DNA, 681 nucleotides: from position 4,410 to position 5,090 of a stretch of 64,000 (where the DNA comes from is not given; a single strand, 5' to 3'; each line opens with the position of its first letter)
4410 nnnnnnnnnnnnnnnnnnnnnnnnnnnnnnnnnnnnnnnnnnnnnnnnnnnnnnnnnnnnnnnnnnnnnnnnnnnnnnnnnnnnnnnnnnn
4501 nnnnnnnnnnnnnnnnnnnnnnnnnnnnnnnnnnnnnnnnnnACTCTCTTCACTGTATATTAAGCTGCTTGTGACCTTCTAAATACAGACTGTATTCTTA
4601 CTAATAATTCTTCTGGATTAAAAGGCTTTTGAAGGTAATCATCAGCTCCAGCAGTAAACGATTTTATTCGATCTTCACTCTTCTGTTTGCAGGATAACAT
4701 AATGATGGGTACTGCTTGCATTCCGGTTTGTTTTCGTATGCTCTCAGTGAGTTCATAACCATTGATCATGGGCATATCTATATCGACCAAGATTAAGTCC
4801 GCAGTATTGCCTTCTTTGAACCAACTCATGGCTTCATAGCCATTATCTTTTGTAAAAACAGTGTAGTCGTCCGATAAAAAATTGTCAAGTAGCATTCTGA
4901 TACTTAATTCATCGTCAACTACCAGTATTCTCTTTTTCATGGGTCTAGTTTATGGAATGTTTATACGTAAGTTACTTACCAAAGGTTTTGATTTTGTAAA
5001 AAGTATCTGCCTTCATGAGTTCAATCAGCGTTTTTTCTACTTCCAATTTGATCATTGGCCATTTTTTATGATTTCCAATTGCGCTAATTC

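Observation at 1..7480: EPS/capsule-type locus on the same strand as its own two-component system; the sugar transferase carries an N-terminal receiver-like domain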

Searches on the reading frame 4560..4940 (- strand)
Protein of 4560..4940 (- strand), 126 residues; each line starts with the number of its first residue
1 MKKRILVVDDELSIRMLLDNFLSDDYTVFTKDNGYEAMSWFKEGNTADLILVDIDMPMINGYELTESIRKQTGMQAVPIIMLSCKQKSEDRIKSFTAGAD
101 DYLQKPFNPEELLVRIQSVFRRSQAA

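Call 8: search_protein_families(library=pfam, max_evalue=0.1, proteins=[window:4560-4940:-])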
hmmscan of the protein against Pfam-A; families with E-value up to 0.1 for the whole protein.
window:4560-4940:- (126 aa): 1 family
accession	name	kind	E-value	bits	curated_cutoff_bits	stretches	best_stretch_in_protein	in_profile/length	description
PF00072.30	Response_reg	-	4.9e-29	101.2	30.2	1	5-116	1-110/111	Response regulator receiver domain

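Call 10: search_protein_families(library=ncbifam, max_evalue=0.01, proteins=[window:4560-4940:-])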
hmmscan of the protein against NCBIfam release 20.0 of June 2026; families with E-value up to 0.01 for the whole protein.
window:4560-4940:- (126 aa): 100 families (the best 25 are shown)
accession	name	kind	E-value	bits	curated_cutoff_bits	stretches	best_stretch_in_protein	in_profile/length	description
NF045944.1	ResRegRpaBCyano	equivalog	6.2e-31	107.5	330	1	6-124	1-116/229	response regulator transcription factor RpaB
TIGR02154.1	PhoB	equivalog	1.8e-30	105.9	296.2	1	1-124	1-124/226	phosphate regulon transcriptional regulator PhoB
NF007005.1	PRK09468.1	equivalog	1.6e-28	99.8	331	1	2-124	3-123/237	osmolarity response regulator transcription factor OmpR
NF053854.1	RespRegPhoBBctds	equivalog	2.8e-28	98.8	270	1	5-125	1-120/225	two-component system response regulator PhoB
NF007135.0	PRK09581.1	equivalog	3.7e-28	98.6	474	1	1-121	1-121/457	PleD family two-component system response regulator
NF040689.1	MtrAB_MtrA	equivalog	7.4e-27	94.1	300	1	5-124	1-117/219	MtrAB system response regulator MtrA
NF033117.2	vanR_ACDEGLN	exception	8.1e-27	94.3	350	1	5-124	1-117/226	VanR-ABDEGLN family response regulator transcription factor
NF051850.1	RespRegRprY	equivalog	1.1e-25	90.4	370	1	2-124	4-124/234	response regulator transcription factor RprY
NF012227.0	AdeR_RR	equivalog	2.4e-25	89.4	340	1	2-125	11-131/239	efflux system response regulator transcription factor AdeR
NF041734.1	resp_reg_RppA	equivalog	4.6e-24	85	250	1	4-124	2-122/229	two-component system response regulator RppA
NF033120.0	vanR_FM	exception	1.1e-23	84.1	460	1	4-123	5-121/231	vancomycin resistance response regulator transcription factor, VanR-F/VanR-M family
NF040534.1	resp_reg_YycF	equivalog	3.5e-23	82.1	340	1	3-125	1-120/231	response regulator YycF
NF041733.1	resp_reg_CseB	equivalog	4.2e-23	81.9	350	1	4-124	2-119/228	two-component system response regulator CseB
NF041866.1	EpsW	equivalog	5.6e-23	81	200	1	3-125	6-130/131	exopolysaccharide biosynthesis response regulator EpsW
NF008296.0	PRK11083.1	equivalog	6.8e-23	81.3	273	1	2-124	3-122/228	two-component system response regulator CreB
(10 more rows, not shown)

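Call 13: find_encoding_contigs(protein=window:4560-4940:-, flank=10000, max_places=6)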
Protein window:4560-4940:- (126 aa): 23 contigs read that carry it; 6 places shown.
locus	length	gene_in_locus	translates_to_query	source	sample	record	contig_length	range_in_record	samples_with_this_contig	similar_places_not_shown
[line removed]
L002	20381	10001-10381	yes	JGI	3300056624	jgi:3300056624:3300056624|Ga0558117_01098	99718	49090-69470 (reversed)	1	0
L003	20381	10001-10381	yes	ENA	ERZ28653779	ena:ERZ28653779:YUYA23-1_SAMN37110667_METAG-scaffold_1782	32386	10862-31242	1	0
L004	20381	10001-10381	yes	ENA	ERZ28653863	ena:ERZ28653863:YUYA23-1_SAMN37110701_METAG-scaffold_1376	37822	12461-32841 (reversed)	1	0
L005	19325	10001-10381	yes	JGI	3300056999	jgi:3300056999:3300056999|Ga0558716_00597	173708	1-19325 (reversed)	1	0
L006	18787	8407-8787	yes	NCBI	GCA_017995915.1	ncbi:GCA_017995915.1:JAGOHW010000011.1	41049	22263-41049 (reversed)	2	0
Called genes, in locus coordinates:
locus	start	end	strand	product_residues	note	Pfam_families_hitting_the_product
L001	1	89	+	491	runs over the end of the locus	PF00939:Na_sulph_symp, PF03600:CitMHS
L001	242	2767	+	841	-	PF13573:SprB (faint), PF18962:Por_Secre_tail (weak)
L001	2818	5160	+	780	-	PF17900:Peptidase_M1_N (weak), PF01433:Peptidase_M1, PF18962:Por_Secre_tail (weak)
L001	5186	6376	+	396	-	PF17785:PUA_3, PF10672:Methyltrans_SAM, PF02475:TRM5-TYW2_MTfase, PF03602:Cons_hypoth95, PF05175:MTS (weak)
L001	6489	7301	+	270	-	PF00793:DAHP_synth_1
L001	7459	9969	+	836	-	PF00989:PAS, PF13426:PAS_9, PF00989:PAS, PF08448:PAS_4, PF13426:PAS_9, PF00512:HisKA, PF02518:HATPase_c, PF00072:Response_reg, +5 more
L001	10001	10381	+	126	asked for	PF00072:Response_reg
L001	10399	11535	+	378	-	PF02397:Bac_transf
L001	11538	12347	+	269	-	PF02321:OEP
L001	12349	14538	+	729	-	-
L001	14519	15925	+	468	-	PF01943:Polysacc_synt, PF13440:Polysacc_synt_3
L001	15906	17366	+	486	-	PF04932:Wzy_C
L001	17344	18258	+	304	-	PF00535:Glycos_transf_2, PF13641:Glyco_tranf_2_3 (weak)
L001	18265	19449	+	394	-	PF00535:Glycos_transf_2, PF13641:Glyco_tranf_2_3, PF13632:Glyco_trans_2_3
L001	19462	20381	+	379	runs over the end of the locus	PF13439:Glyco_transf_4, PF13477:Glyco_trans_4_2 (weak), PF13579:Glyco_trans_4_4, PF08288:PIGA (faint), PF00534:Glycos_transf_1, PF13692:Glyco_trans_1_4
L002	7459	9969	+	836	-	PF00989:PAS, PF13426:PAS_9, PF00989:PAS, PF08448:PAS_4, PF13426:PAS_9, PF00512:HisKA, PF02518:HATPase_c, PF00072:Response_reg, +5 more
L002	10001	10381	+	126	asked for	PF00072:Response_reg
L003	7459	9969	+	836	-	PF00989:PAS, PF13426:PAS_9, PF00989:PAS, PF08448:PAS_4, PF13426:PAS_9, PF00512:HisKA, PF02518:HATPase_c, PF00072:Response_reg, +5 more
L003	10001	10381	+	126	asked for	PF00072:Response_reg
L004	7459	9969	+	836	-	PF00989:PAS, PF13426:PAS_9, PF00989:PAS, PF08448:PAS_4, PF13426:PAS_9, PF00512:HisKA, PF02518:HATPase_c, PF00072:Response_reg, +5 more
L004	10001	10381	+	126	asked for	PF00072:Response_reg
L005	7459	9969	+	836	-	PF00989:PAS, PF13426:PAS_9, PF00989:PAS, PF08448:PAS_4, PF13426:PAS_9, PF00512:HisKA, PF02518:HATPase_c, PF00072:Response_reg, +5 more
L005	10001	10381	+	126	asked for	PF00072:Response_reg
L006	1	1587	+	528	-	PF13573:SprB (faint), PF18962:Por_Secre_tail (weak)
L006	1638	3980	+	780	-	PF17900:Peptidase_M1_N (weak), PF01433:Peptidase_M1, PF18962:Por_Secre_tail (weak)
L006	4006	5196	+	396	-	PF17785:PUA_3, PF10672:Methyltrans_SAM, PF02475:TRM5-TYW2_MTfase (weak), PF03602:Cons_hypoth95, PF05175:MTS (weak)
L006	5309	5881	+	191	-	PF00793:DAHP_synth_1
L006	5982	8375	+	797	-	PF00989:PAS, PF13426:PAS_9, PF00989:PAS, PF08448:PAS_4, PF13426:PAS_9, PF00512:HisKA, PF02518:HATPase_c, PF00072:Response_reg, +5 more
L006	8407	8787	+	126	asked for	PF00072:Response_reg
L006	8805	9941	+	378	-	PF02397:Bac_transf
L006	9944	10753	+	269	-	PF02321:OEP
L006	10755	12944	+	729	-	-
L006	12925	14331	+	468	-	PF01943:Polysacc_synt, PF13440:Polysacc_synt_3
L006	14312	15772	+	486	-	PF04932:Wzy_C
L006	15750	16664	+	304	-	PF00535:Glycos_transf_2, PF13641:Glyco_tranf_2_3 (weak)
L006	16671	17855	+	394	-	PF00535:Glycos_transf_2, PF13641:Glyco_tranf_2_3, PF13632:Glyco_trans_2_3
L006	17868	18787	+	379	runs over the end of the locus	PF13439:Glyco_transf_4, PF13477:Glyco_trans_4_2 (weak), PF13579:Glyco_trans_4_4, PF08288:PIGA (faint), PF00534:Glycos_transf_1, PF13692:Glyco_trans_1_4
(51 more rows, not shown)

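Call 43: search_protein_families(library=pfam, max_evalue=10, proteins=[L001:9400-9966:+])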
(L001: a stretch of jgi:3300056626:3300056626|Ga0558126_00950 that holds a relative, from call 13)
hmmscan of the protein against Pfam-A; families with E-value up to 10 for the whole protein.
L001:9400-9966:+ (189 aa): 1 family
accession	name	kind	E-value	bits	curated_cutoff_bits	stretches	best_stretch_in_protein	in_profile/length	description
PF00072.30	Response_reg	-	0.0086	16.7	30.2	1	2-36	76-110/111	Response regulator receiver domain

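Call 44: search_solved_structures(query=L001:9400-9966:+, max_evalue=1)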
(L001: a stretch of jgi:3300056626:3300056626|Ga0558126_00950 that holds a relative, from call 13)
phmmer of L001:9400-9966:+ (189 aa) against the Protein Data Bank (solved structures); distinct sequences matched with E-value up to 1: 3.
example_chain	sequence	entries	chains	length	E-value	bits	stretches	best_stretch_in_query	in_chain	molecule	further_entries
7c1j_A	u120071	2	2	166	0.043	16.9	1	1-43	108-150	Histidine kinase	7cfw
3myf_A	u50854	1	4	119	0.42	13.7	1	83-125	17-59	Sensor protein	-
6taz_B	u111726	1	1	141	0.76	12.9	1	67-152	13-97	Protein timeless homolog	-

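Call 47: search_solved_structures(query=A3, max_evalue=1, show_alignments=1)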
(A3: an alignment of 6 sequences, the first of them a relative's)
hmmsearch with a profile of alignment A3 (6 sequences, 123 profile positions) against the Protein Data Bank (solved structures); distinct sequences matched with E-value up to 1: 20.
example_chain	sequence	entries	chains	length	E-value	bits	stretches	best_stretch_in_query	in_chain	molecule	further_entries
3myf_A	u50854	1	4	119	6.9e-09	38.9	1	24-117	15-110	Sensor protein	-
1sr2_A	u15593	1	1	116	7.5e-06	29.1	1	37-108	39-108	Putative sensor-like histidine kinase yojN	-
3iqt_A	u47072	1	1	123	0.00018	24.6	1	26-110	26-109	Signal transduction histidine-protein kinase barA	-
6ff6_A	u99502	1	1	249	0.0053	19.9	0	21-102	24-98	BRIC1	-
7c1i_A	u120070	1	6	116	0.012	18.8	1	34-95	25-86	Histidine kinase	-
5cwo_A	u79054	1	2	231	0.026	17.7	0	35-71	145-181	Designed helical repeat protein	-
1a0b_A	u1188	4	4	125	0.052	16.7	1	30-87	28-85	AEROBIC RESPIRATION CONTROL SENSOR PROTEIN ARCB | ARCB | HPT DOMAIN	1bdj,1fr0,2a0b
8pbw_B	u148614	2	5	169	0.052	16.7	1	25-89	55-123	HPt domain-containing protein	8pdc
8rqj_B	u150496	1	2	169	0.059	16.5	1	25-89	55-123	HPt domain-containing protein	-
5ayh_A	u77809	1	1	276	0.074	16.2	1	77-117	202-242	Cytoplasmic dynein 1 heavy chain 1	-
3wuq_A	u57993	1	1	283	0.077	16.1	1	77-117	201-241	Cytoplasmic dynein 1 heavy chain 1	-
1i5n_A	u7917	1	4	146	0.085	16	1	21-109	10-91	CHEMOTAXIS PROTEIN CHEA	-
5apu_A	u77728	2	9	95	0.17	15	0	75-111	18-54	GENERAL CONTROL PROTEIN GCN4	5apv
8fbi_A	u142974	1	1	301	0.17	15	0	35-78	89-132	KWOCA_39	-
5apt_A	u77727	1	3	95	0.2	14.8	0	75-111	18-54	GENERAL CONTROL PROTEIN GCN4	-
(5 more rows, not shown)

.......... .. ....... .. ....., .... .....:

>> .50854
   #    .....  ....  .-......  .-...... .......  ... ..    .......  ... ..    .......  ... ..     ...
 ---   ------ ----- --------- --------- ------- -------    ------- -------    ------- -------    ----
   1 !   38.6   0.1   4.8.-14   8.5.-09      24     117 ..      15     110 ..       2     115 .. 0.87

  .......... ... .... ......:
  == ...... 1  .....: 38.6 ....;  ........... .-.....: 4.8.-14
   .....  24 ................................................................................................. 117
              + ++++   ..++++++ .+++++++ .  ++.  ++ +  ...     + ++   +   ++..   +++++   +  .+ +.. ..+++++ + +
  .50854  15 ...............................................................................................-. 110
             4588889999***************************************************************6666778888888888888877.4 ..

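Call 48: search_protein_families(library=pfam, alignment_id=A3, max_evalue=1)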
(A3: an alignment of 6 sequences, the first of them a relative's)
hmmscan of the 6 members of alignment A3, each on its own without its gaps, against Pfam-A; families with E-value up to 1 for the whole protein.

A. member 1, L001:9550-9966:+ (139 aa): 1 family
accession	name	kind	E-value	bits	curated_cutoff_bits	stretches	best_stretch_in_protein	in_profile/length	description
PF01627.28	Hpt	-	0.22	12.2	24.6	1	41-96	2-57/84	Hpt domain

B. families by the number of members that match (of 6 scanned): 10 families
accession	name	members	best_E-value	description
PF01627.28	Hpt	6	1.4e-10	Hpt domain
PF23854.1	DUF7217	1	0.001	Domain of unknown function (DUF7217)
PF16805.11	Trans_coact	1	0.0092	Phage late-transcription coactivator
PF22130.1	Phage_gp38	1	0.041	Lactococcus phage gp38-like protein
PF05597.16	Phasin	1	0.053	Poly(hydroxyalcanoate) granule associated protein (phasin)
PF20877.2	Anoctamin_N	1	0.066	Alpha-beta plait domain in TMEM16 lipid scramblase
PF07743.18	HSCB_C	1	0.1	HSCB C-terminal oligomerisation domain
PF12205.13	GIT1_C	1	0.14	G protein-coupled receptor kinase-interacting protein 1 C term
PF02186.21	TFIIE_beta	1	0.26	TFIIE beta subunit core domain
PF24564.1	DUF7605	1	0.38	Domain of unknown function (DUF7605)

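Call 57: list_cluster_members(proteins=[window:4560-4940:-, L006:8805-9938:+])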
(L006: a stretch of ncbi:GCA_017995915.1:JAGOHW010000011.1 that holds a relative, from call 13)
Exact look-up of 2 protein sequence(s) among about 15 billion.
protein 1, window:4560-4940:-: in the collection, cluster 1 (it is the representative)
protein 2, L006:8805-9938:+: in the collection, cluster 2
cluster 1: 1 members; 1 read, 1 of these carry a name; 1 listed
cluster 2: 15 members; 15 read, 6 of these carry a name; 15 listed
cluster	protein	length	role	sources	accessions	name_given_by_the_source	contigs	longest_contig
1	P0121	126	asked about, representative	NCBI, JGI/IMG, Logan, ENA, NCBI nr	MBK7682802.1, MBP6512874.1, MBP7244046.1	MAG: response regulator transcription factor [Bacteroidia bacterium] | DNA-binding response OmpR family regulator | response regulator transcription factor [Bacteroidota bacterium]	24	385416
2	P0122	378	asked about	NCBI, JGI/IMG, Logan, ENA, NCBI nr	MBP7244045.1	MAG: sugar transferase [Bacteroidia bacterium] | lipopolysaccharide/colanic/teichoic acid biosynthesis glycosyltransferase | sugar transferase [Bacteroidia bacterium]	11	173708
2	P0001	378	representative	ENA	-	-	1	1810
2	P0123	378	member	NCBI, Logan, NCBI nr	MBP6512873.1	MAG: sugar transferase [Bacteroidia bacterium] | sugar transferase [Bacteroidia bacterium]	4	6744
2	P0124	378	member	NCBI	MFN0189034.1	MAG: sugar transferase [Bacteroidia bacterium]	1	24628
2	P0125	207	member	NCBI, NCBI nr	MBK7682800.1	MAG: sugar transferase [Bacteroidetes bacterium] | sugar transferase [Bacteroidota bacterium]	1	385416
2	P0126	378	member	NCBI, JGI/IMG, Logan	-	lipopolysaccharide/colanic/teichoic acid biosynthesis glycosyltransferase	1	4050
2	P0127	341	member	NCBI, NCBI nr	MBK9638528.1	MAG: sugar transferase [Bacteroidetes bacterium] | sugar transferase [Bacteroidota bacterium]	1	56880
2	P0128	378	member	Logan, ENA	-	-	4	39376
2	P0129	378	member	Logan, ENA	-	-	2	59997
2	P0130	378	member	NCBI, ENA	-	-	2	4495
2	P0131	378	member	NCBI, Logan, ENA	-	-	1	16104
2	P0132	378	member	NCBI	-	-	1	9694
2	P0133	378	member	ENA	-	-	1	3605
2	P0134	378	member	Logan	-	-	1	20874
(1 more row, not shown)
